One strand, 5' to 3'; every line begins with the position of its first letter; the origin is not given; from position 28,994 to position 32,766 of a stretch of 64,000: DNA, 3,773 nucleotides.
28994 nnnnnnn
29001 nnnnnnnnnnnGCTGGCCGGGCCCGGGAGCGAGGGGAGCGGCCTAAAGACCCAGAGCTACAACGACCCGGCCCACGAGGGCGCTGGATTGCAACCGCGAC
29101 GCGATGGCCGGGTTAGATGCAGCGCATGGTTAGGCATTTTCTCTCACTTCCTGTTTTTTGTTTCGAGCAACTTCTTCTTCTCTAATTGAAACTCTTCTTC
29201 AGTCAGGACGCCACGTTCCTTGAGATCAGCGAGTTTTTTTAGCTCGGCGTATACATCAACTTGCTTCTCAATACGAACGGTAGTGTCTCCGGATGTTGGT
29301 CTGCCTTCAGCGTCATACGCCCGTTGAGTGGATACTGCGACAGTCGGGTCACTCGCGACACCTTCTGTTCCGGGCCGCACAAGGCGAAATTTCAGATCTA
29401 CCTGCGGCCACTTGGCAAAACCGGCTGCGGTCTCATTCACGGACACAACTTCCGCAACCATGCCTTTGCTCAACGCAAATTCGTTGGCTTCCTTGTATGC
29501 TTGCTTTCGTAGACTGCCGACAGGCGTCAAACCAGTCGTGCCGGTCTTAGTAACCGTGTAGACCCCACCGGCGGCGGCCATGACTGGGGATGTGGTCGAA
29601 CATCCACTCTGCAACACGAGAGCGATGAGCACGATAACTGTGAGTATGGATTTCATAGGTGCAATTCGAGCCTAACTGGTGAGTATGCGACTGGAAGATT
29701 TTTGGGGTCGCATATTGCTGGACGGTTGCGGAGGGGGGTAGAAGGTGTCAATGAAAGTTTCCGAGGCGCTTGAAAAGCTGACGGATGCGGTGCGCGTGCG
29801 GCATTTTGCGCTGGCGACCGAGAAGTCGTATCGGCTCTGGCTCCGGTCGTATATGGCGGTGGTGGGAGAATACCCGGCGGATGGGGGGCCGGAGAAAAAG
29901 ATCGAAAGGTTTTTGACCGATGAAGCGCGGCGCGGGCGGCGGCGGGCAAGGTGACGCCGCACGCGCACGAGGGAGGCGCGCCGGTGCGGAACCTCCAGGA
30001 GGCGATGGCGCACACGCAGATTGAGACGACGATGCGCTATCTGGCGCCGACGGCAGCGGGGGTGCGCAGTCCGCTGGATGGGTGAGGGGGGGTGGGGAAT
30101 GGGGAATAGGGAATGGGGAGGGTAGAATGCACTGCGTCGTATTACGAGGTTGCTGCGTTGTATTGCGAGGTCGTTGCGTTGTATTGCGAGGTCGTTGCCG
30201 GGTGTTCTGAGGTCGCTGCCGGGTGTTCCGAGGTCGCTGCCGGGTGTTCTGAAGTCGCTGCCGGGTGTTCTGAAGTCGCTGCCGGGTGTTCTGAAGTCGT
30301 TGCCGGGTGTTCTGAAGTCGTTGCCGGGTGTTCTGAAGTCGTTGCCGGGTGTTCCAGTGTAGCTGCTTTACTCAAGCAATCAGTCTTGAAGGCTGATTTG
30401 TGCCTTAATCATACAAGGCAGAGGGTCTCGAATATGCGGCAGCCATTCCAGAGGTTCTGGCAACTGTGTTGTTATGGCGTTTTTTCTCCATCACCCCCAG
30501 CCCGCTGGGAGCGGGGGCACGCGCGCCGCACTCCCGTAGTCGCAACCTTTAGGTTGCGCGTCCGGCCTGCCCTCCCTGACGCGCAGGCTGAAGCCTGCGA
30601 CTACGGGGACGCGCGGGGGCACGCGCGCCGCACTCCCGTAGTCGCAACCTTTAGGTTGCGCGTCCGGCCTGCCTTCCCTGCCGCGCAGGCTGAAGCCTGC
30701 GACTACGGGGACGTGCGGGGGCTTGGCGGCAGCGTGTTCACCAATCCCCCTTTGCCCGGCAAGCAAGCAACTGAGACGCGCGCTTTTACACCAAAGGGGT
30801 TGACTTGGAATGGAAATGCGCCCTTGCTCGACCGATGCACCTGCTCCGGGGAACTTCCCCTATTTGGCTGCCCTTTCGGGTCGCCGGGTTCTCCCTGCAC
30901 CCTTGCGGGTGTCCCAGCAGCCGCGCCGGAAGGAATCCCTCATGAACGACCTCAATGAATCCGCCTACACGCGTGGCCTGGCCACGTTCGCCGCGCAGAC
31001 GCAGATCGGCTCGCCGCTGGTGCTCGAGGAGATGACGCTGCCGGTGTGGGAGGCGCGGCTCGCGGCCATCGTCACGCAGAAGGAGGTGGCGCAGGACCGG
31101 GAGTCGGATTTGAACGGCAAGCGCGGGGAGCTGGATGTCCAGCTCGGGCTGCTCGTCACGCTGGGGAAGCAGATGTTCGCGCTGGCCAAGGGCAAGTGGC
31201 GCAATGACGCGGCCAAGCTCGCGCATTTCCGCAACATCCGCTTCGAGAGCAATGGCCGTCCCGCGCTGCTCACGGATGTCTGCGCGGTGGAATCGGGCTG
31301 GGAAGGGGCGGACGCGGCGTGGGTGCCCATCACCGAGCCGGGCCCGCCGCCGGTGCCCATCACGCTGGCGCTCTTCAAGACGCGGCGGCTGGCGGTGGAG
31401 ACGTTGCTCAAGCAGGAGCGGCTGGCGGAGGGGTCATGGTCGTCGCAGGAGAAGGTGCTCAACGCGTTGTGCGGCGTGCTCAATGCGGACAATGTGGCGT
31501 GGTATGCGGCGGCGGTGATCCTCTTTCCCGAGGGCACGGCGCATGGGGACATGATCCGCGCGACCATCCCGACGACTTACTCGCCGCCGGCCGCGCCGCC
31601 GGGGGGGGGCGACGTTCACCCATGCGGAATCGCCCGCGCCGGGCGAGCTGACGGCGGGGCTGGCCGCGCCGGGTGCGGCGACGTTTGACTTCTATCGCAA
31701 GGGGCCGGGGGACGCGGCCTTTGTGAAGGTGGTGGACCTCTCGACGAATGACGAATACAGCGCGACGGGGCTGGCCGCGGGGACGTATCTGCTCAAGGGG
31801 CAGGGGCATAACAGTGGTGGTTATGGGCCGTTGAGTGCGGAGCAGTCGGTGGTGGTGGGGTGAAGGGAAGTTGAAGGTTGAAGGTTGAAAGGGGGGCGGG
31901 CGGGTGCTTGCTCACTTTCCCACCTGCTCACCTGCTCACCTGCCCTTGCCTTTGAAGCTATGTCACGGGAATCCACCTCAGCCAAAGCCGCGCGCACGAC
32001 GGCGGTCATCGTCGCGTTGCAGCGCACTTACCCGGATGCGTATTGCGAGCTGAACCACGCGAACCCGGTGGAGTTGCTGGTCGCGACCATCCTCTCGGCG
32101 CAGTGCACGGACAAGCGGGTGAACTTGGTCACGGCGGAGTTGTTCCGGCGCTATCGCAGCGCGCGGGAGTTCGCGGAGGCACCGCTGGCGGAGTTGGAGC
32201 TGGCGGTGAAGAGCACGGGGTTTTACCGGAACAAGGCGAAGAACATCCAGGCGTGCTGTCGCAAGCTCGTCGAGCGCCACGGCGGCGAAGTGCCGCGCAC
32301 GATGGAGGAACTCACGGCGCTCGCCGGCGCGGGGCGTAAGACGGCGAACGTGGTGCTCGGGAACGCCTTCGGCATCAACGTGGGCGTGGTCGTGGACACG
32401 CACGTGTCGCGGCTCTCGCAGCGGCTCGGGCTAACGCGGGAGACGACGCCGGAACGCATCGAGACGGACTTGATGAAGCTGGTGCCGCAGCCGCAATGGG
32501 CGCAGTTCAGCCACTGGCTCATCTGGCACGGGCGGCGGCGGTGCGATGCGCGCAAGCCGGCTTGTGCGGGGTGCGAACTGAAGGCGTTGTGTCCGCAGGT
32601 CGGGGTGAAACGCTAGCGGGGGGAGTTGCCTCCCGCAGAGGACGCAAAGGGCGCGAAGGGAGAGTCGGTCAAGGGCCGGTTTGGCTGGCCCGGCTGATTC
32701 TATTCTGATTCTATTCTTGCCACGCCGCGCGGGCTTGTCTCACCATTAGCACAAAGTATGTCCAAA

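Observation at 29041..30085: Decayed one-cassette integron: delta-intI, attI-like core, SHOCT-lipoprotein cassette and attC-like site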

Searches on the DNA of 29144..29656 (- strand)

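Call 66: search_with_rna_model(model_id=R1, sources=[L001, L002, L003, L004, L005, L006, L007, L008, L009, L016, L033, L034, L035, L036, L037, L038, L039, L040, L041, L042, L043, L044, L045, L046, L047, L049, L050, L051, L052, L053, L055, L059, L062, L065, L066, L067, L068, L071, L072, L077, L081, L082, L083, L084, L086, L118], max_evalue=0.001)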
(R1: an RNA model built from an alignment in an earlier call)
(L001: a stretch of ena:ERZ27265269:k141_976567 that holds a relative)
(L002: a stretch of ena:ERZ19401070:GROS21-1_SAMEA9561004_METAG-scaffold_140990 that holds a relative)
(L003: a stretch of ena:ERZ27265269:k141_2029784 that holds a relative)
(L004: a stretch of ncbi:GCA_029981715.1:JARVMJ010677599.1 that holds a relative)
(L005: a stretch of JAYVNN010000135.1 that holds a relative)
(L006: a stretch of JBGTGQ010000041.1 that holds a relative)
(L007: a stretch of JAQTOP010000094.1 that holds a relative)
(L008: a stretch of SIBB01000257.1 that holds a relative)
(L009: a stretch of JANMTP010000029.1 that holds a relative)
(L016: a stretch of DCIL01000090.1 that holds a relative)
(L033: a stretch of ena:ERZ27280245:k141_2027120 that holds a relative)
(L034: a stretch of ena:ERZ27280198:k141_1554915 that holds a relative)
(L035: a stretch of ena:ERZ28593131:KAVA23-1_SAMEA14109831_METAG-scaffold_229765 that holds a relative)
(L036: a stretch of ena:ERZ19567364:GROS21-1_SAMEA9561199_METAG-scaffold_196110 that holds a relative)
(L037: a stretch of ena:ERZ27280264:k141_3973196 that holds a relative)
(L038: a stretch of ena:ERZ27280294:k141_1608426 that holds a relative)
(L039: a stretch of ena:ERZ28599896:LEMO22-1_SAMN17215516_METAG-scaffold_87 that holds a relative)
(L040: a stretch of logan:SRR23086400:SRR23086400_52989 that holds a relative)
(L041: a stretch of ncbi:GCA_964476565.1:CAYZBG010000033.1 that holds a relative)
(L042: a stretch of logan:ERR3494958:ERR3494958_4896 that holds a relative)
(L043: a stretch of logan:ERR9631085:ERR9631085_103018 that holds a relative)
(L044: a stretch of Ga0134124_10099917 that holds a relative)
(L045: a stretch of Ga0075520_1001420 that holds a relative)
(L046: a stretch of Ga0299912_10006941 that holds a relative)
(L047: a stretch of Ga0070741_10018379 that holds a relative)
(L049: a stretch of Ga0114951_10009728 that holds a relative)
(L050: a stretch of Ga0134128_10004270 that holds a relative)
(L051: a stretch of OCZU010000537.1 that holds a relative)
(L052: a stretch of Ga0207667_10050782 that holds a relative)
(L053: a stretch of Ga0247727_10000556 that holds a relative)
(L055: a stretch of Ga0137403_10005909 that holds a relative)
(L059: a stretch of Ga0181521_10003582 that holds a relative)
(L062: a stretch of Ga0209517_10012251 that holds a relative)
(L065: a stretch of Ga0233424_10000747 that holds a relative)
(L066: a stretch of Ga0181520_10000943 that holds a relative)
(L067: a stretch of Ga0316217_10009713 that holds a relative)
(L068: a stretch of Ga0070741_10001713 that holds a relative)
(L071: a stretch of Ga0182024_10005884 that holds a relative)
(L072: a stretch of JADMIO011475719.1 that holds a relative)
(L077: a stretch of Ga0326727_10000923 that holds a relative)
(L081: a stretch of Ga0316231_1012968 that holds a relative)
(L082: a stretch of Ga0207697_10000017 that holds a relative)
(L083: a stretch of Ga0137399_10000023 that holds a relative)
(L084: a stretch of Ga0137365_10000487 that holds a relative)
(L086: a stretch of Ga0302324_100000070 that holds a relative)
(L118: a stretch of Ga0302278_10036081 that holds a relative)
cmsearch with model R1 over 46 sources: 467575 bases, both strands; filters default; matches with E-value up to 0.001: 42.
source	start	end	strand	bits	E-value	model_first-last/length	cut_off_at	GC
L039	3369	3471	-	105.3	2.4e-24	1-103/103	no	0.62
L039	4436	4538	-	103.9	5.5e-24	1-103/103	no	0.57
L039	9226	9328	-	102.9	1e-23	1-103/103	no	0.59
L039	6441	6543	-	101.8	1.9e-23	1-103/103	no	0.59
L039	3869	3971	-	100.5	4.3e-23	1-103/103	no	0.61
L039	9792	9894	-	98.8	1.1e-22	1-103/103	no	0.58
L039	2160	2262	-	98.4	1.5e-22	1-103/103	no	0.56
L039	2832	2934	-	97.8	2.1e-22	1-103/103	no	0.61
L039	7717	7819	-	97.1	3.2e-22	1-103/103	no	0.63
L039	731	833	-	96.8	3.8e-22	1-103/103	no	0.57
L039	12179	12280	-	96.6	4.4e-22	1-103/103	no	0.59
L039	1565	1667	-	96.5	4.6e-22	1-103/103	no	0.58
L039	11479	11581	-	96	6.3e-22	1-103/103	no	0.59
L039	5048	5150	-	93.8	2.3e-21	1-103/103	no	0.6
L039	10961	11063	-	92.3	5.8e-21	1-103/103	no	0.57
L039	6943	7045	-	91.8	7.6e-21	1-103/103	no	0.59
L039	8382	8487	-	88.3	6.3e-20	1-103/103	no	0.62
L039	10540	10642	-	85.7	3.1e-19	1-103/103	no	0.62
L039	5809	5912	-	83.6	1.1e-18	1-103/103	no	0.57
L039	1153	1255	-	77.6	3.9e-17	1-103/103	no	0.6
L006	3508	3678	+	70.4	2.9e-15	1-103/103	no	0.61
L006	2288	2411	+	70.1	3.4e-15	1-103/103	no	0.71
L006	3019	3147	+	68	1.2e-14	1-103/103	no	0.72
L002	160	289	+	61.2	7.2e-13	1-103/103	no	0.56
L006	1731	1831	+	57.4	6.9e-12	1-103/103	no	0.61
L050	1854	1961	-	56.7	1.1e-11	1-103/103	no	0.66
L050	2805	2897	-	54.7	3.5e-11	1-103/103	no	0.7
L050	3218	3325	-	51.8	2e-10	1-103/103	no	0.64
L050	1360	1486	-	50.5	4.3e-10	1-103/103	no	0.54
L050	888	1014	-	48.6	1.4e-09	1-103/103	no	0.57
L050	2278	2385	-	48.2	1.7e-09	1-103/103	no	0.62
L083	14791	14914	-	47.1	3.3e-09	1-103/103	no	0.54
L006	588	706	+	45.9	7.1e-09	1-103/103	no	0.68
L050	319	426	-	45.4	9.6e-09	1-103/103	no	0.6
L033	1192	1286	-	37.4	1.1e-06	1-103/103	no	0.64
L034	1031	1125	-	37.4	1.1e-06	1-103/103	no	0.64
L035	700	794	-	37.4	1.1e-06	1-103/103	no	0.64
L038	815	909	-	37.4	1.1e-06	1-103/103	no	0.64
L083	15469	15534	-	36.7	1.7e-06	1-103/103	no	0.56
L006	1179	1284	+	36.3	2.2e-06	1-103/103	no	0.63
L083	12843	12938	-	35.2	4.1e-06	1-103/103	no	0.55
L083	13429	13494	-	32.1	2.6e-05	1-103/103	no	0.48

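Call 95: search_with_rna_model(model_id=R1, sources=[L124, L125, L126, L127, L040, L041, L042], filters=off, max_evalue=0.1)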
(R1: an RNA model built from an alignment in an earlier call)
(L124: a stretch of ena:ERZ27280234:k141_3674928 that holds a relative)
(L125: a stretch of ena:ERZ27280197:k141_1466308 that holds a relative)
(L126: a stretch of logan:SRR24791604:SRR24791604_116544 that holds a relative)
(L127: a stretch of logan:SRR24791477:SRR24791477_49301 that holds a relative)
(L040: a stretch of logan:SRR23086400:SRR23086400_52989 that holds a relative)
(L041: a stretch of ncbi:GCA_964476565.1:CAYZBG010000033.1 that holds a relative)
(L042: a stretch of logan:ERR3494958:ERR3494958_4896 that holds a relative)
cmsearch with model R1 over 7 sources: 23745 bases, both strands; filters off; matches with E-value up to 0.1: 1.
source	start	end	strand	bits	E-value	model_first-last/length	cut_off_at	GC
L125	560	654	-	15.9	0.023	1-103/103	no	0.72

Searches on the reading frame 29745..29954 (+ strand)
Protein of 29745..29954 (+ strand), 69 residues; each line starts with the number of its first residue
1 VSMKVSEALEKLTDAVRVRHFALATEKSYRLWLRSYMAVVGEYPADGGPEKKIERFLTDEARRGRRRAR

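Call 3: search_protein_families(library=pfam, proteins=[window:29745-29954:+], max_evalue=1)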
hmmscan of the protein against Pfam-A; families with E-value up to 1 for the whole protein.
window:29745-29954:+ (69 aa): 1 family
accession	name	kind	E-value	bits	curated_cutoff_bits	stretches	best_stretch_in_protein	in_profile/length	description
PF13495.12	Phage_int_SAM_4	-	7e-05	23.6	27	1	9-62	2-55/85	Phage integrase, N-terminal SAM-like domain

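Call 7: search_protein_families(library=ncbifam, proteins=[window:29745-29954:+], max_evalue=10)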
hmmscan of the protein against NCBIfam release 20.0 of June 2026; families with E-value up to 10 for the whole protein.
window:29745-29954:+ (69 aa): 3 families
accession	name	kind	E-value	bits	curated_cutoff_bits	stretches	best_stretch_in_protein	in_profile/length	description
TIGR02249.1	integrase_gron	subfamily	3.9e-05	23.2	265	1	9-63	2-56/315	integron integrase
NF011946.0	PRK15417.1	equivalog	0.0012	18.1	435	1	6-58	14-66/337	integron integrase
TIGR01324.1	cysta_beta_ly_B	equivalog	0.22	10.2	365.9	1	2-43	256-297/377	cystathionine beta-lyase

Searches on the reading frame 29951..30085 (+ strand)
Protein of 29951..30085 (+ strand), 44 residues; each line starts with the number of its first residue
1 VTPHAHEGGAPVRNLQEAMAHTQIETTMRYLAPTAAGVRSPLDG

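Call 3: search_protein_families(library=pfam, proteins=[window:29951-30085:+], max_evalue=1)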
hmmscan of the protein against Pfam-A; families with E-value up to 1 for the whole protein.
window:29951-30085:+ (44 aa): 1 family
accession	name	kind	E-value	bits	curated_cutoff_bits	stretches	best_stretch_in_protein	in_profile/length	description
PF00589.27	Phage_integrase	-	0.00011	22.5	27.1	1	7-34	142-169/172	Phage integrase family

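Call 7: search_protein_families(library=ncbifam, proteins=[window:29951-30085:+], max_evalue=10)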
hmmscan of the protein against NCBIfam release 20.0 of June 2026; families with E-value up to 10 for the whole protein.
window:29951-30085:+ (44 aa): 4 families
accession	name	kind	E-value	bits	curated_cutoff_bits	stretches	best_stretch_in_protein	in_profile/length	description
TIGR02249.1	integrase_gron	subfamily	0.0001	21.8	265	1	4-43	271-313/315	integron integrase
NF040815.2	recomb_XerA_Arch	equivalog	0.0028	17.3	220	1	3-32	224-253/263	site-specific tyrosine recombinase/integron integrase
NF007371.0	PRK09871.1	subfamily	0.075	12.6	222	1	7-36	148-177/198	tyrosine-type DNA invertase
NF011946.0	PRK15417.1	equivalog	0.096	11.8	435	1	9-43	291-328/337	integron integrase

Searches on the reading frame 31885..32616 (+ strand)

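Call 3: search_protein_families(library=pfam, proteins=[window:31885-32616:+], max_evalue=1)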
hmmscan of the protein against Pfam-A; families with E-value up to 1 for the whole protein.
window:31885-32616:+ (243 aa): 4 families
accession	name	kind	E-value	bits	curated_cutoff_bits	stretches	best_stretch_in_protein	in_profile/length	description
PF00730.31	HhH-GPD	-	1.2e-27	96.8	26.2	1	66-202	1-108/108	HhH-GPD superfamily base excision DNA repair protein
PF00633.29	HHH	-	3.3e-06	27.1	24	1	131-158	1-28/30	Helix-hairpin-helix motif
PF10576.14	EndIII_4Fe-2S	-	0.012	16.3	20.5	1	220-236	1-17/17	Iron-sulfur binding domain of endonuclease III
PF00172.23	Zn_clus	-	0.045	14.3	21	1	217-232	10-25/39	Fungal Zn(2)-Cys(6) binuclear cluster domain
